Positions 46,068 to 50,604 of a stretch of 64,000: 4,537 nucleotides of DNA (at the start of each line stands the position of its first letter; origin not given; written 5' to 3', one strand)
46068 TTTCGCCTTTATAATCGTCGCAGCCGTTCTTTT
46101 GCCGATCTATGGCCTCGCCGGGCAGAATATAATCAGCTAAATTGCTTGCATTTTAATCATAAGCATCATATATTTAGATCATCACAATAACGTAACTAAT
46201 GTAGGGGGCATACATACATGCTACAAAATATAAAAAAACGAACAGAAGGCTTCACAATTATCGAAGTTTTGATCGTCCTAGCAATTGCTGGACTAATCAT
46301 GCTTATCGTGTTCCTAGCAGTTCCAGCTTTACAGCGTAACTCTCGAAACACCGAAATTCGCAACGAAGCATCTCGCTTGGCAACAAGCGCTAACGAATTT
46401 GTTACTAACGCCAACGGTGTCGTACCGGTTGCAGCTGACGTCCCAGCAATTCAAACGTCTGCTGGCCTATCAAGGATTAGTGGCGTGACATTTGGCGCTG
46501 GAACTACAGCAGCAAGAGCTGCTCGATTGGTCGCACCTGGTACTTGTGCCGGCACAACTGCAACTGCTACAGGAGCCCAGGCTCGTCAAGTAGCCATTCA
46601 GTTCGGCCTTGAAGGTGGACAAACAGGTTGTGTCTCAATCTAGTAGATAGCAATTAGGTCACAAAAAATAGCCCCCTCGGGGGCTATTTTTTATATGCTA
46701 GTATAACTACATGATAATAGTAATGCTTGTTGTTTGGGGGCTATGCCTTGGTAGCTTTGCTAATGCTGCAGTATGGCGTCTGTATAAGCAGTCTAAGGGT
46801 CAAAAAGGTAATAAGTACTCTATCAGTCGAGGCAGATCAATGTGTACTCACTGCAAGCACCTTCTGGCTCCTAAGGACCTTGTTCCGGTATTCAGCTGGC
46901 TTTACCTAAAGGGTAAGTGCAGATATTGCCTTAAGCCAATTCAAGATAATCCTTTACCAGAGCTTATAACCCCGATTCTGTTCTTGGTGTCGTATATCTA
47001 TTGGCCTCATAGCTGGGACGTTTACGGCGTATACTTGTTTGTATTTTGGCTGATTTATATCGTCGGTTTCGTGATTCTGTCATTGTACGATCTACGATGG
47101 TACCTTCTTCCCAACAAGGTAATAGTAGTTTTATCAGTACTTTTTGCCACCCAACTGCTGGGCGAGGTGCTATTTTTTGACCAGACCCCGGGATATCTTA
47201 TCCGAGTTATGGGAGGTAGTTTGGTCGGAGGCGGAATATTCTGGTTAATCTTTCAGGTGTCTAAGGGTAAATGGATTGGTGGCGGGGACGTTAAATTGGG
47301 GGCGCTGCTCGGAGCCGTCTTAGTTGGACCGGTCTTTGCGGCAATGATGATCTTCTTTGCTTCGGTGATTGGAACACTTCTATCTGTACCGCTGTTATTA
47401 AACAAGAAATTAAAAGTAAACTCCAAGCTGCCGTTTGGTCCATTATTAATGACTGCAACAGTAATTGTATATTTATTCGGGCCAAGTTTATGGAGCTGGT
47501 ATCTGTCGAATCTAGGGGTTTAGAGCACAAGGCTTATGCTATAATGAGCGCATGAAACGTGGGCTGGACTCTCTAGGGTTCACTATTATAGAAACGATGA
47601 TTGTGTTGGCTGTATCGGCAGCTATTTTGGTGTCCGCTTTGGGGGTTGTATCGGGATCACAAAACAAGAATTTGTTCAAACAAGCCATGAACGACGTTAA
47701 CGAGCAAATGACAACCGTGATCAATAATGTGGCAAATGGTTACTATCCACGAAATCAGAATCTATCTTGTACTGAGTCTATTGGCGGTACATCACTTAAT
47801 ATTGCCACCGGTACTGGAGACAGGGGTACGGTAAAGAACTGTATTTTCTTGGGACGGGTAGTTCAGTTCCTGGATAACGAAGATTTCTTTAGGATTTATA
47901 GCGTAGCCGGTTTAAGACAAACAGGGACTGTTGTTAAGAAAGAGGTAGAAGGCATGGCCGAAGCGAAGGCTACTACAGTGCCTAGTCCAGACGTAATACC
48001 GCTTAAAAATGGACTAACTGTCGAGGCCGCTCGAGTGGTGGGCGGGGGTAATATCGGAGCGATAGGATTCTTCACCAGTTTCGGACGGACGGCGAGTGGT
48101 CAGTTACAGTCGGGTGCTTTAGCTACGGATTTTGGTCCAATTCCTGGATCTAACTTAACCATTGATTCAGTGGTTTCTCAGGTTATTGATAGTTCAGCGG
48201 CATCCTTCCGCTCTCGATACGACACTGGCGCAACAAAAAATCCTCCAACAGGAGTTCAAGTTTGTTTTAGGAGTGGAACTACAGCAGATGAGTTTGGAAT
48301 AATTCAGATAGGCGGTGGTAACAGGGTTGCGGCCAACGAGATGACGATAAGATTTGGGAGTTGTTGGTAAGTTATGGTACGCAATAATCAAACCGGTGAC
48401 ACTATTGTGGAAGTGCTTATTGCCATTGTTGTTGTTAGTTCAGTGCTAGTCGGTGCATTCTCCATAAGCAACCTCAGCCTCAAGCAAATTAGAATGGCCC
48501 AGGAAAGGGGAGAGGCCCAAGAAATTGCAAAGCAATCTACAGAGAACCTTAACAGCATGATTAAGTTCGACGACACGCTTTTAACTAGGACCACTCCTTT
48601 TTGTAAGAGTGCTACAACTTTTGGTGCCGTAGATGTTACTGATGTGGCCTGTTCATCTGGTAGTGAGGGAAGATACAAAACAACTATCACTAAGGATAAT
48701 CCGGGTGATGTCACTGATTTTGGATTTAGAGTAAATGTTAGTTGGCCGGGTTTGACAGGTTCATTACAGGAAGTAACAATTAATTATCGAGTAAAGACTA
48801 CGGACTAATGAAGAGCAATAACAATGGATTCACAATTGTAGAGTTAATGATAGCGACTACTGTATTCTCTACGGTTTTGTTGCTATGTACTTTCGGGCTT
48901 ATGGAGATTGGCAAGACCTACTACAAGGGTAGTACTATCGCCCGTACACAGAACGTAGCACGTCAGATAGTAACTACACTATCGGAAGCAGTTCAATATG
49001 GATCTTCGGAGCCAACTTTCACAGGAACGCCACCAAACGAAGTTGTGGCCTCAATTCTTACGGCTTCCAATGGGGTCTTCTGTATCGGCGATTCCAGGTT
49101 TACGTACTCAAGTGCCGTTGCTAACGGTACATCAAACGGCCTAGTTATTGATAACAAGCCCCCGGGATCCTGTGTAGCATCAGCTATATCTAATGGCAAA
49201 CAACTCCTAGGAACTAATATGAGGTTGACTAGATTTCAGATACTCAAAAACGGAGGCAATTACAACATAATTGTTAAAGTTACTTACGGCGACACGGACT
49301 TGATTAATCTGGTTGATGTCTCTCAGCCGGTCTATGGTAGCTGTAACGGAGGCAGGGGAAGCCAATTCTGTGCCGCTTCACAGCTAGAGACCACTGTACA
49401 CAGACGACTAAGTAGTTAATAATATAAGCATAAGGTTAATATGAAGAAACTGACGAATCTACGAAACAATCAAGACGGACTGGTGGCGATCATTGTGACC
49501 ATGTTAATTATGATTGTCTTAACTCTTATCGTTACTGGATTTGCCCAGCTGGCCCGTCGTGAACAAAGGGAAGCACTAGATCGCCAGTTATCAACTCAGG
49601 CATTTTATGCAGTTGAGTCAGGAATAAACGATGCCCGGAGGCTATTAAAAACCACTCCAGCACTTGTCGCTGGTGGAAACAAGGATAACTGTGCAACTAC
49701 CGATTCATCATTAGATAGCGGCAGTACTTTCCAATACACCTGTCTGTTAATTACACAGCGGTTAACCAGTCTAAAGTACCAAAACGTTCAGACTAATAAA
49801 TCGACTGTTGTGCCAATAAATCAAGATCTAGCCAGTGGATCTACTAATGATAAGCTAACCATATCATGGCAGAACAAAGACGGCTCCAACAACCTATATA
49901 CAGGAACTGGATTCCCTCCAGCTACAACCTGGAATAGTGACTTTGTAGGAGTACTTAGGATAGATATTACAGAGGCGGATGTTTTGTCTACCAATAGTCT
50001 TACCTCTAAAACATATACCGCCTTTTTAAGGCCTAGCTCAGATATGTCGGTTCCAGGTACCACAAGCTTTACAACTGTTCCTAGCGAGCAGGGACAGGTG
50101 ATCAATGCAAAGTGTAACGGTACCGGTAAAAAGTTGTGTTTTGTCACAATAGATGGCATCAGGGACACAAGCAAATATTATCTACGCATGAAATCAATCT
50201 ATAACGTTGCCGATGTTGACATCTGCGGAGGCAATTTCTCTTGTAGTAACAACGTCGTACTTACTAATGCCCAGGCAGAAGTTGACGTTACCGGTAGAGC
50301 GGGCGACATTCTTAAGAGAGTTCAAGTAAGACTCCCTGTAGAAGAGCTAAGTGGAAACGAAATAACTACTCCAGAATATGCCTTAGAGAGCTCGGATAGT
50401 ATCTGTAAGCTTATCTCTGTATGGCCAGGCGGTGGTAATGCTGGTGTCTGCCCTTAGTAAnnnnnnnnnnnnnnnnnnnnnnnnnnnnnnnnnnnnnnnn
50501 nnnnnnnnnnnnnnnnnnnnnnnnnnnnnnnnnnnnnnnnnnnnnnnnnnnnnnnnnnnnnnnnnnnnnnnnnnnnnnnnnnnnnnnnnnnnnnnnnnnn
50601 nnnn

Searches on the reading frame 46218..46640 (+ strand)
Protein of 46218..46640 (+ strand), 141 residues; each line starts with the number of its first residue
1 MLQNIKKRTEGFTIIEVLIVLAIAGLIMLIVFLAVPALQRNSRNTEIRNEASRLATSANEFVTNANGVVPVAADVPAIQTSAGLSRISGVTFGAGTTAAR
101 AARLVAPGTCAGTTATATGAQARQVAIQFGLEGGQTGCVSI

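Call 69: search_protein_families(library=pfam, proteins=[window:46218-46640:+], max_evalue=0.1)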
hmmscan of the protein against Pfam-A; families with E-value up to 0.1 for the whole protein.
window:46218-46640:+ (141 aa): 2 families
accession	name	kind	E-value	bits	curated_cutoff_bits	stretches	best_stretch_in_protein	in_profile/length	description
PF07963.17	N_methyl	-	8.3e-07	28.8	21.2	1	7-32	2-27/27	Prokaryotic N-terminal methylation motif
PF15783.10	FSIP2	-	0.071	11.5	27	1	11-80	275-343/875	Fibrous sheath-interacting protein 2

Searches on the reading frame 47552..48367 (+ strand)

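Call 69: search_protein_families(library=pfam, proteins=[window:47552-48367:+], max_evalue=0.1)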
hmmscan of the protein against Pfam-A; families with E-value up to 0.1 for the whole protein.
window:47552-48367:+ (272 aa): 1 family
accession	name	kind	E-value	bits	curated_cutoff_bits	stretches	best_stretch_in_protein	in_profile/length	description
PF07963.17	N_methyl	-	0.0035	17.3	21.2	1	9-29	6-26/27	Prokaryotic N-terminal methylation motif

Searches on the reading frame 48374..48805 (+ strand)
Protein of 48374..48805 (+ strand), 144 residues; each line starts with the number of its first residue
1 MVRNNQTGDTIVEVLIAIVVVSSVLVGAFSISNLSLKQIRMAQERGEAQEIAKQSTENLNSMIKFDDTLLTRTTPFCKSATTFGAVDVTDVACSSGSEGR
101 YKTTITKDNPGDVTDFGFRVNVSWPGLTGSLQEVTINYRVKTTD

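Call 69: search_protein_families(library=pfam, proteins=[window:48374-48805:+], max_evalue=0.1)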
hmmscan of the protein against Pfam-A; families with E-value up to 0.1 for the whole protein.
window:48374-48805:+ (144 aa): 1 family
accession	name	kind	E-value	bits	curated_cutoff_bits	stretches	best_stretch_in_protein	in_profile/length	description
PF07963.17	N_methyl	-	0.0017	18.3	21.2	1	3-29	1-27/27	Prokaryotic N-terminal methylation motif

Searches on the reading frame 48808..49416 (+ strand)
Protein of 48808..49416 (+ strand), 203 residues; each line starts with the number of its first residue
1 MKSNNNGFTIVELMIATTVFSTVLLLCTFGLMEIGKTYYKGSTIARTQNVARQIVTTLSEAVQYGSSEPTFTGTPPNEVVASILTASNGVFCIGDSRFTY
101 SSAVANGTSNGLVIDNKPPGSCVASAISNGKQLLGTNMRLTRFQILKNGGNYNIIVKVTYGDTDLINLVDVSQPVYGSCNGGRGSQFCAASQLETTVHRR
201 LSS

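Call 69: search_protein_families(library=pfam, proteins=[window:48808-49416:+], max_evalue=0.1)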
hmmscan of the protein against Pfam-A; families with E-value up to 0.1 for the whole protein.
window:48808-49416:+ (203 aa): 1 family
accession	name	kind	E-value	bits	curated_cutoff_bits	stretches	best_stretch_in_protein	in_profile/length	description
PF07963.17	N_methyl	-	5.5e-06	26.2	21.2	1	3-26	2-25/27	Prokaryotic N-terminal methylation motif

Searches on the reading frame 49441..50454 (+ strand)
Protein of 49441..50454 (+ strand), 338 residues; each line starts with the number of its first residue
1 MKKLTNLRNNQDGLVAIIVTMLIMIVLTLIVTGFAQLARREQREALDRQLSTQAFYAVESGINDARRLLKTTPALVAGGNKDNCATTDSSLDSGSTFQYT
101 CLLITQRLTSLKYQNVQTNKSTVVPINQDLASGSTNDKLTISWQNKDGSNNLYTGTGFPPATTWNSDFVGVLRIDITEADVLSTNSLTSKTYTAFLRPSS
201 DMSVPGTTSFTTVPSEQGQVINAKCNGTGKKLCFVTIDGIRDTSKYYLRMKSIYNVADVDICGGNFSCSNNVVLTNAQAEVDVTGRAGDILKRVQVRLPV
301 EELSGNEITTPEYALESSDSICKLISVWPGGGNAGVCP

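Call 69: search_protein_families(library=pfam, proteins=[window:49441-50454:+], max_evalue=0.1)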
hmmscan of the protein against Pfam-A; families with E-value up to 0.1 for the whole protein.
window:49441-50454:+ (338 aa): 1 family
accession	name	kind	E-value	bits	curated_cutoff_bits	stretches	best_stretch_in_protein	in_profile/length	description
PF14341.11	PilX_N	-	3.9e-08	33.6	25.5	1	16-63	4-51/51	PilX N-terminal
